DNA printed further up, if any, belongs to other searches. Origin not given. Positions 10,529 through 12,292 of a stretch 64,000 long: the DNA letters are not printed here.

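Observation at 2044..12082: Polysaccharide locus combining an AsnB-type amidotransferase, an NTP-transferase plus HAD phosphatase pair and an Omp85-like barrel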

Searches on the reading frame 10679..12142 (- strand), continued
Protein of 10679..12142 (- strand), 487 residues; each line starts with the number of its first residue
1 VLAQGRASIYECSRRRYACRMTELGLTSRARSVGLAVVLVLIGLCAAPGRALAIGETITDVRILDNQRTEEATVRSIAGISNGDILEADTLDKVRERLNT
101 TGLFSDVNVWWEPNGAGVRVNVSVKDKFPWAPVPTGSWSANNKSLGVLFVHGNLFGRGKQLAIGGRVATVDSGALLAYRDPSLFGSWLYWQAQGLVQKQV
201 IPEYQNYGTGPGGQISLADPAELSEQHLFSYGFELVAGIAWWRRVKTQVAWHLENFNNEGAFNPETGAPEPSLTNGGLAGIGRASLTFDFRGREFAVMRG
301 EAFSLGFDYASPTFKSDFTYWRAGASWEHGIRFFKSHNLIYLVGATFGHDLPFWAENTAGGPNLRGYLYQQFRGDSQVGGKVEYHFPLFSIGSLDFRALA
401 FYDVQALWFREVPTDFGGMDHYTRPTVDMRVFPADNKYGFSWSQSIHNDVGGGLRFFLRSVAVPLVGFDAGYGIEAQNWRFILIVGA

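Call 74: find_encoding_contigs(protein=P0025, flank=10000, max_places=2)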
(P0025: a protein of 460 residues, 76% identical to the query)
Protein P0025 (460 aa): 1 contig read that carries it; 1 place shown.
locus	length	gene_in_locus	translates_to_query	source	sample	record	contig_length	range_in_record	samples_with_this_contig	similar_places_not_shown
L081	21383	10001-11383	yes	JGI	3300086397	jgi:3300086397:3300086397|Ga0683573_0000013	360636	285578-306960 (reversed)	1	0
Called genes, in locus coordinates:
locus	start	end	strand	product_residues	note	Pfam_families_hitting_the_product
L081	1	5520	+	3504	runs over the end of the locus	PF13176:TPR_7 (faint), PF13428:TPR_14 (faint), PF13432:TPR_16 (faint), PF14559:TPR_19 (faint), PF23914:TPR_CcmH_CycH (faint), PF25064:ARM_TT21_5th (faint), PF00515:TPR_1 (faint), PF13424:TPR_12 (weak), +5 more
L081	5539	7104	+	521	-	PF12072:RNase_Y_N, PF01966:HD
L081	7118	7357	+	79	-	-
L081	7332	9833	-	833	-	PF03176:MMPL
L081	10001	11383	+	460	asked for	PF07244:POTRA (weak), PF01103:Omp85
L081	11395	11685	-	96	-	-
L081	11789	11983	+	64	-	-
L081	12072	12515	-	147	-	PF14346:DUF4398 (weak)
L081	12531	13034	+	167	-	PF00072:Response_reg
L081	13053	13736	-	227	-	-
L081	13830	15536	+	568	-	PF22842:Pel9A-like_beta_helix, PF05048:NosD (faint), PF13229:Beta_helix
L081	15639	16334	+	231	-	PF00702:Hydrolase, PF12710:HAD, PF13419:HAD_2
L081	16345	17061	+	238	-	PF00483:NTP_transferase, PF12804:NTP_transf_3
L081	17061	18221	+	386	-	PF13579:Glyco_trans_4_4, PF13439:Glyco_transf_4, PF00534:Glycos_transf_1, PF13692:Glyco_trans_1_4, PF13524:Glyco_trans_1_2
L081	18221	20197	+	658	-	PF13522:GATase_6, PF13537:GATase_7, PF00733:Asn_synthase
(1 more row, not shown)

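Call 76: find_encoding_contigs(protein=P0001, flank=10000, max_places=3)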
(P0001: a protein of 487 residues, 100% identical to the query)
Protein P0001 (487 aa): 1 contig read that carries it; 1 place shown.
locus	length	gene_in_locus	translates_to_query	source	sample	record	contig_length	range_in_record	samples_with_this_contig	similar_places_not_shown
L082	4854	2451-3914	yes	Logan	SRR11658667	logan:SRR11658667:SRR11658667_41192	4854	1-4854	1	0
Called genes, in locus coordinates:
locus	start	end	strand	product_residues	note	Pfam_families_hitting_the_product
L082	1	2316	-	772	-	?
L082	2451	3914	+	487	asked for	PF01103:Omp85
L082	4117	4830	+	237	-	PF00702:Hydrolase, PF12710:HAD, PF13419:HAD_2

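Call 84: search_solved_structures(query=A6, max_evalue=0.01, show_alignments=1)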
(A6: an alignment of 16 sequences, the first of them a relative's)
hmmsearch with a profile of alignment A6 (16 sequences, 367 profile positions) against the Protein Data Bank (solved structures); distinct sequences matched with E-value up to 0.01: 3.
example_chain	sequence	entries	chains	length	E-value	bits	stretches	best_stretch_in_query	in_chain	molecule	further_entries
4o6m_A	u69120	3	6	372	2.6e-24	89.1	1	140-269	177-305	AF2299, a CDP-alcohol phosphotransferase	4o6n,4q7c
4mnd_A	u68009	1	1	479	1.6e-16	63.5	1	120-243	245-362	CTP L-myo-inositol-1-phosphate cytidylyltransferase/CDP-L-myo-inositol myo-inositolphospho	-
6wm5_A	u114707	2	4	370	0.0019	20.4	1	139-274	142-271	AfCTD-Phosphatidylinositol-phosphate synthase (PIPS) fusion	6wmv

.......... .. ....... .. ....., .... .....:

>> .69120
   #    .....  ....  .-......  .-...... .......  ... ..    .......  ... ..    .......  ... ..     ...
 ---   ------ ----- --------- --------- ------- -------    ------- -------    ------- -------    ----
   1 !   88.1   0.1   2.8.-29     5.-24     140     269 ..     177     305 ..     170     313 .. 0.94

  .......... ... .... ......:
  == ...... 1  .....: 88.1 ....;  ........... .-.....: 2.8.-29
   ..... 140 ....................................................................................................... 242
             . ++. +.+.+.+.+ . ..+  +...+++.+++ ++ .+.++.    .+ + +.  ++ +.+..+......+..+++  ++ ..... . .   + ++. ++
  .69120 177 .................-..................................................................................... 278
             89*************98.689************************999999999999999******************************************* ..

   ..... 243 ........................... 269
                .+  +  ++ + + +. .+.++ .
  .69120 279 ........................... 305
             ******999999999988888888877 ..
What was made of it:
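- The c8 profile's best hits are AF2299 and the DIPPS half of the same IPCT/DIPPS protein (call 84).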

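Call 90: find_homologous_proteins(query=L037:11396-12496:+, max_evalue=0.001)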
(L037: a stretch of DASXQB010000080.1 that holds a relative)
Query L037:11396-12496:+ (367 aa): 631 proteins with E <= 0.001 among 8000 candidates; the best 120 are listed.
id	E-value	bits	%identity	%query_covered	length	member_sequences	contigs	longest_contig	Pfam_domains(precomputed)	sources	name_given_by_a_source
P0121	6.9e-216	735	92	96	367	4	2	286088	PF01066.27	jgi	jgi:phosphatidylglycerophosphate synthase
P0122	2.5e-191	654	86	94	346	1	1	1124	PF01066.27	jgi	jgi:phosphatidylglycerophosphate synthase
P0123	5.0e-190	649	82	96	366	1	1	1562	PF01066.27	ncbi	-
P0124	1.7e-184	631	79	98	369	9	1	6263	PF01066.27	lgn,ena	-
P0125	5.5e-178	610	77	99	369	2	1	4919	PF01066.27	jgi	-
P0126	2.1e-177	608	78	99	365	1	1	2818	PF01066.27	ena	-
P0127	5.3e-177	607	78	98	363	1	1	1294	PF01066.27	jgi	jgi:phosphatidylglycerophosphate synthase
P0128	1.0e-171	589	76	97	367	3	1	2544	PF01066.27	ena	-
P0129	9.5e-151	520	68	96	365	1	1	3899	PF01066.27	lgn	-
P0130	7.5e-137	475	66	91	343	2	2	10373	PF01066.27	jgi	jgi:phosphatidylglycerophosphate synthase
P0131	2.0e-133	463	64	94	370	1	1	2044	PF01066.27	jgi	jgi:phosphatidylglycerophosphate synthase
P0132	1.4e-132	461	62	99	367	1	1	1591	PF01066.27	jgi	-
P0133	2.2e-132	460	63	97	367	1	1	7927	PF01066.27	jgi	jgi:phosphatidylglycerophosphate synthase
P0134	4.3e-132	459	63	96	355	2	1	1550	PF01066.27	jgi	jgi:phosphatidylglycerophosphate synthase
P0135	4.3e-131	456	60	98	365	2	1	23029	PF01066.27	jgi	jgi:phosphatidylglycerophosphate synthase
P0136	2.9e-130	453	60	99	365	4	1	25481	PF01066.27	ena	-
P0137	1.0e-129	451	61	98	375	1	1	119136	PF01066.27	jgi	jgi:phosphatidylglycerophosphate synthase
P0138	2.2e-129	450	61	97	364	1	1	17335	PF01066.27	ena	-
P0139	3.4e-129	449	61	95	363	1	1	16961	PF01066.27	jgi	jgi:phosphatidylglycerophosphate synthase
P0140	7.3e-129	448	61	97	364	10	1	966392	PF01066.27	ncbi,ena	-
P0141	7.7e-129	448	62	96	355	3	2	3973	PF01066.27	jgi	jgi:phosphatidylglycerophosphate synthase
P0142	1.1e-128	448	60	97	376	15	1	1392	PF01066.27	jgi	jgi:phosphatidylglycerophosphate synthase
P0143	1.4e-128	447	60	97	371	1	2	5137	PF01066.27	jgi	jgi:phosphatidylglycerophosphate synthase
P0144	1.8e-128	447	61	96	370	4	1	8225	PF01066.27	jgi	jgi:phosphatidylglycerophosphate synthase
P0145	2.4e-128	447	60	98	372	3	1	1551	PF01066.27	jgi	jgi:phosphatidylglycerophosphate synthase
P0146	2.9e-128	446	60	97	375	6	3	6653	PF01066.27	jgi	jgi:phosphatidylglycerophosphate synthase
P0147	3.4e-128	446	59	98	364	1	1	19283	PF01066.27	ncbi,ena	-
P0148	6.9e-128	445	64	88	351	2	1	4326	PF01066.27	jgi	jgi:phosphatidylglycerophosphate synthase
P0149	1.2e-127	444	61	93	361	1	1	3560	PF01066.27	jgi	jgi:phosphatidylglycerophosphate synthase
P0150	1.2e-127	444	61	97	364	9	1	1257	PF01066.27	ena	-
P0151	2.1e-127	443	59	96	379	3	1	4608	PF01066.27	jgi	-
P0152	3.0e-127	443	60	95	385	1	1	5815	PF01066.27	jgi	jgi:phosphatidylglycerophosphate synthase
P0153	3.9e-127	443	60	96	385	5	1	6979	PF01066.27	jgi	jgi:phosphatidylglycerophosphate synthase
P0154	3.3e-126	440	63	96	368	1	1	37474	PF01066.27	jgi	jgi:phosphatidylglycerophosphate synthase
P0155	4.8e-126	439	60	96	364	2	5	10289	PF01066.27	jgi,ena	-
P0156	2.5e-125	437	63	93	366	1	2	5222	PF01066.27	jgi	jgi:phosphatidylglycerophosphate synthase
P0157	3.7e-123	430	59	96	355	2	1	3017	PF01066.27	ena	-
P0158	4.1e-123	429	57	98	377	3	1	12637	PF01066.27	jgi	jgi:phosphatidylglycerophosphate synthase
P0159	1.5e-122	427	59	95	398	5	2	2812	PF01066.27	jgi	jgi:phosphatidylglycerophosphate synthase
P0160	9.8e-121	422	62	94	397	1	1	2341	PF01066.27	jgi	jgi:phosphatidylglycerophosphate synthase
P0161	1.2e-118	415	60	93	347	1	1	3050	PF01066.27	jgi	jgi:phosphatidylglycerophosphate synthase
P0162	1.4e-117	411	58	96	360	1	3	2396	PF01066.27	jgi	-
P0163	1.9e-117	411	56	94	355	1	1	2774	PF01066.27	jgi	jgi:phosphatidylglycerophosphate synthase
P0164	6.2e-117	409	59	95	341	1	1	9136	PF01066.27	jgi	jgi:phosphatidylglycerophosphate synthase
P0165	6.6e-117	409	58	96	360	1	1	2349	PF01066.27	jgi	jgi:phosphatidylglycerophosphate synthase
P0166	1.0e-116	408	58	96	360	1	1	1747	PF01066.27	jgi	jgi:phosphatidylglycerophosphate synthase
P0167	8.0e-116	405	58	95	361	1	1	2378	PF01066.27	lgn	-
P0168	1.0e-115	405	58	97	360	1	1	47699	PF01066.27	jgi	jgi:hypothetical protein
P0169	2.1e-115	404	58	97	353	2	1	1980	PF01066.27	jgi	jgi:phosphatidylglycerophosphate synthase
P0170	7.3e-115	402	56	94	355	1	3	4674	PF01066.27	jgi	jgi:phosphatidylglycerophosphate synthase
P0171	7.8e-115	402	56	95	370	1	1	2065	PF01066.27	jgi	jgi:phosphatidylglycerophosphate synthase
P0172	8.9e-115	402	58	95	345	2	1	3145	PF01066.27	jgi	jgi:phosphatidylglycerophosphate synthase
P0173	1.0e-114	402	58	96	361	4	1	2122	PF01066.27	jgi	-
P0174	1.5e-114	401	58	96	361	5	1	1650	PF01066.27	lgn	-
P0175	2.2e-114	401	56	95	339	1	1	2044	PF01066.27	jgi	jgi:phosphatidylglycerophosphate synthase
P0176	3.2e-114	400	58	94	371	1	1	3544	PF01066.27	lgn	-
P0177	3.4e-113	397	58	90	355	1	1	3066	PF01066.27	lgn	-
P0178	3.9e-113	397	57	95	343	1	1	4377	PF01066.27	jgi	jgi:phosphatidylglycerophosphate synthase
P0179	1.0e-112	395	57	96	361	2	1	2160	PF01066.27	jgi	jgi:phosphatidylglycerophosphate synthase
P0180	1.3e-112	395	56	97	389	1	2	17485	PF01066.27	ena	-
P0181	1.3e-112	395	56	95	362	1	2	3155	PF01066.27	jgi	jgi:phosphatidylglycerophosphate synthase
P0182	1.4e-112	395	53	95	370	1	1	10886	PF01066.27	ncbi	-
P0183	1.7e-112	394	56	96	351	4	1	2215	PF01066.27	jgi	jgi:phosphatidylglycerophosphate synthase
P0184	1.9e-112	394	55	97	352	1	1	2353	PF01066.27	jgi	jgi:phosphatidylglycerophosphate synthase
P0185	2.3e-112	394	57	91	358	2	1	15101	PF01066.27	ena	-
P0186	4.1e-112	393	55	95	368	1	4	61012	PF01066.27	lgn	-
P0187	4.3e-112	393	56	95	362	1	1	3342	PF01066.27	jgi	jgi:phosphatidylglycerophosphate synthase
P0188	6.8e-112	392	57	95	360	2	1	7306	PF01066.27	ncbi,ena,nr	ncbi:MAG TPA: CDP-alcohol phosphatidyltransferase family protein [Polyangia bacterium]|nr:CDP-alcoho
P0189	6.9e-112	392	56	94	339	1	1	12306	PF01066.27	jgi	jgi:phosphatidylglycerophosphate synthase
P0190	1.4e-111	391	54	91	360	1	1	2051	PF01066.27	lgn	-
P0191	1.4e-111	391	55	95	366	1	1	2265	PF01066.27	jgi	jgi:phosphatidylglycerophosphate synthase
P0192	2.4e-111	391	56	96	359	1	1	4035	PF01066.27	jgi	jgi:phosphatidylglycerophosphate synthase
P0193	2.5e-111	391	56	97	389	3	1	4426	PF01066.27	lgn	-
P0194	3.9e-111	390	56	97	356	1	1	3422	PF01066.27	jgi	jgi:phosphatidylglycerophosphate synthase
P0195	4.1e-111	390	57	95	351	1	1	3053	PF01066.27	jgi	jgi:phosphatidylglycerophosphate synthase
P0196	9.2e-111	389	55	95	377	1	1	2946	PF01066.27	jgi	jgi:phosphatidylglycerophosphate synthase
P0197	1.6e-110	388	55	96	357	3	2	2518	PF01066.27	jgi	jgi:phosphatidylglycerophosphate synthase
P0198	2.7e-110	387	51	95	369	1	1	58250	PF01066.27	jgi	jgi:phosphatidylglycerophosphate synthase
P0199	3.3e-110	387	56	96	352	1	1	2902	PF01066.27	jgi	jgi:phosphatidylglycerophosphate synthase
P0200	5.4e-110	386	55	95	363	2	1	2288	PF01066.27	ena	-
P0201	5.5e-110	386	55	90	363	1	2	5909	PF01066.27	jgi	jgi:phosphatidylglycerophosphate synthase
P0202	6.6e-110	386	54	95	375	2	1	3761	PF01066.27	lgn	-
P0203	1.1e-109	385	57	96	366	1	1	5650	PF01066.27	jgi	jgi:phosphatidylglycerophosphate synthase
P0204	1.1e-109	385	55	95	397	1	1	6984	PF01066.27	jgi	jgi:hypothetical protein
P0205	1.7e-109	385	54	97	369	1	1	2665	PF01066.27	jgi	jgi:phosphatidylglycerophosphate synthase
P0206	2.0e-109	384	53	96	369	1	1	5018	PF01066.27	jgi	jgi:phosphatidylglycerophosphate synthase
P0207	3.6e-109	383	55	93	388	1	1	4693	PF01066.27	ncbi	-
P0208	5.7e-109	383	59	86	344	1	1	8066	PF01066.27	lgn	-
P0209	1.5e-108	381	54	99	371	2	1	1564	PF01066.27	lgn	-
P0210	1.9e-108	381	53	95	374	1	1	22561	PF01066.27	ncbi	-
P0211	2.0e-108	381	55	97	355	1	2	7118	PF01066.27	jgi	jgi:phosphatidylglycerophosphate synthase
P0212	4.3e-108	380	51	96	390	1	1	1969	PF01066.27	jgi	jgi:phosphatidylglycerophosphate synthase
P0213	4.7e-108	380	55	96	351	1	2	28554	PF01066.27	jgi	jgi:phosphatidylglycerophosphate synthase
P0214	6.7e-108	379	53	97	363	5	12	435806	PF01066.27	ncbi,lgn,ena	-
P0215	8.1e-108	379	53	94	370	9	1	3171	PF01066.27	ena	-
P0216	1.6e-107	378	54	93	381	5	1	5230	PF01066.27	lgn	-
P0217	1.9e-107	378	54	95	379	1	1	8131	PF01066.27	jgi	jgi:hypothetical protein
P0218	2.2e-107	378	53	95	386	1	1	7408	PF01066.27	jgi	jgi:hypothetical protein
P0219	2.6e-107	377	54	95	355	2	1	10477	PF01066.27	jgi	jgi:phosphatidylglycerophosphate synthase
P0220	2.7e-107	377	53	95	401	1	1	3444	PF01066.27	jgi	-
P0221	3.4e-107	377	53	96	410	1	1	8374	PF01066.27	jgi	jgi:hypothetical protein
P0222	4.9e-107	376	52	97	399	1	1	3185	PF01066.27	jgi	jgi:hypothetical protein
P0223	5.0e-107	376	54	95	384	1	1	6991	PF01066.27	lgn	-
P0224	6.1e-107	376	53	96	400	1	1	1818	PF01066.27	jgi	jgi:hypothetical protein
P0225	7.0e-107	376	53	98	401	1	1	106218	PF01066.27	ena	-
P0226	7.1e-107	376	54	95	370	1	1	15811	PF01066.27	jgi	jgi:hypothetical protein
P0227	7.7e-107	376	53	95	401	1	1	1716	PF01066.27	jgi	jgi:hypothetical protein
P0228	8.4e-107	376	54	95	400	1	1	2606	PF01066.27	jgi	-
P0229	8.4e-107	376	54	95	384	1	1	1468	PF01066.27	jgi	-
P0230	9.2e-107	376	53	95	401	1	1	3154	PF01066.27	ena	-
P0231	1.2e-106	375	53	96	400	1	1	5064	PF01066.27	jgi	jgi:hypothetical protein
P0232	1.3e-106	375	53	95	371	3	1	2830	PF01066.27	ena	-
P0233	1.4e-106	375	54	95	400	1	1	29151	PF01066.27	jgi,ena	jgi:hypothetical protein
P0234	1.5e-106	375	53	97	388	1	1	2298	PF01066.27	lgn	-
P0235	1.7e-106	375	53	93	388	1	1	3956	PF01066.27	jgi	jgi:phosphatidylglycerophosphate synthase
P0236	2.1e-106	374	52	91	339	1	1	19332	PF01066.27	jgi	jgi:phosphatidylglycerophosphate synthase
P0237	2.3e-106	374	53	95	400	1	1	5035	PF01066.27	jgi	jgi:hypothetical protein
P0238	2.4e-106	374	54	95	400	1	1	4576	PF01066.27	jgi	jgi:hypothetical protein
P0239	2.5e-106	374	54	95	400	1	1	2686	PF01066.27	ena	-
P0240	2.6e-106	374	57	95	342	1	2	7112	PF01066.27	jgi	jgi:phosphatidylglycerophosphate synthase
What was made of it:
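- On CDP-alcohol phosphotransferase family (PF01066): The 120 best homologues all carry PF01066 (call 90).
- Tried and rejected: The search reached only down to 51% identity (call 90).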

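Call 91: find_encoding_contigs(protein=P0198, flank=10000, max_places=1)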
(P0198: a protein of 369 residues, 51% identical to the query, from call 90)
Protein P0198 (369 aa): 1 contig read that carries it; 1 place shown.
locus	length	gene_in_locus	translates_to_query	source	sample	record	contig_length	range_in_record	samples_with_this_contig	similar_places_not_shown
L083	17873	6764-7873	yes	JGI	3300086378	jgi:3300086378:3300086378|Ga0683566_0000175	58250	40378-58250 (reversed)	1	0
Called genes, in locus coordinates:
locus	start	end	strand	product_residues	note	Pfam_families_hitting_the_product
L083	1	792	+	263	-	?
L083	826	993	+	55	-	-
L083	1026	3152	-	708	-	PF21419:RoxA-like_Cyt-c (weak)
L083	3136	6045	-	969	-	PF00009:GTP_EFTU, PF03144:GTP_EFTU_D2, PF22042:EF-G_D2, PF14492:EFG_III, PF16658:RF3_C, PF03764:EFG_IV, PF00679:EFG_C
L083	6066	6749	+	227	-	PF00485:PRK, PF13671:AAA_33 (faint)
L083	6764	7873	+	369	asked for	PF01066:CDP-OH_P_transf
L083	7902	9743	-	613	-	PF00069:Pkinase, PF07714:PK_Tyr_Ser-Thr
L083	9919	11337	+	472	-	-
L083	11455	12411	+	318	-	-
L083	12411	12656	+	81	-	-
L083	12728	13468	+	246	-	PF13646:HEAT_2 (weak)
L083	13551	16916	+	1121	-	PF25596:CPSase_L_D1, PF02786:CPSase_L_D2, PF02787:CPSase_L_D3, PF25596:CPSase_L_D1, PF02222:ATP-grasp (weak), PF02786:CPSase_L_D2, PF15632:ATPgrasp_Ter (weak), PF02142:MGS, +2 more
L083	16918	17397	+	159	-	PF03449:GreA_GreB_N, PF01272:GreA_GreB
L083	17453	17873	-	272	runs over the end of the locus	PF00069:Pkinase (faint)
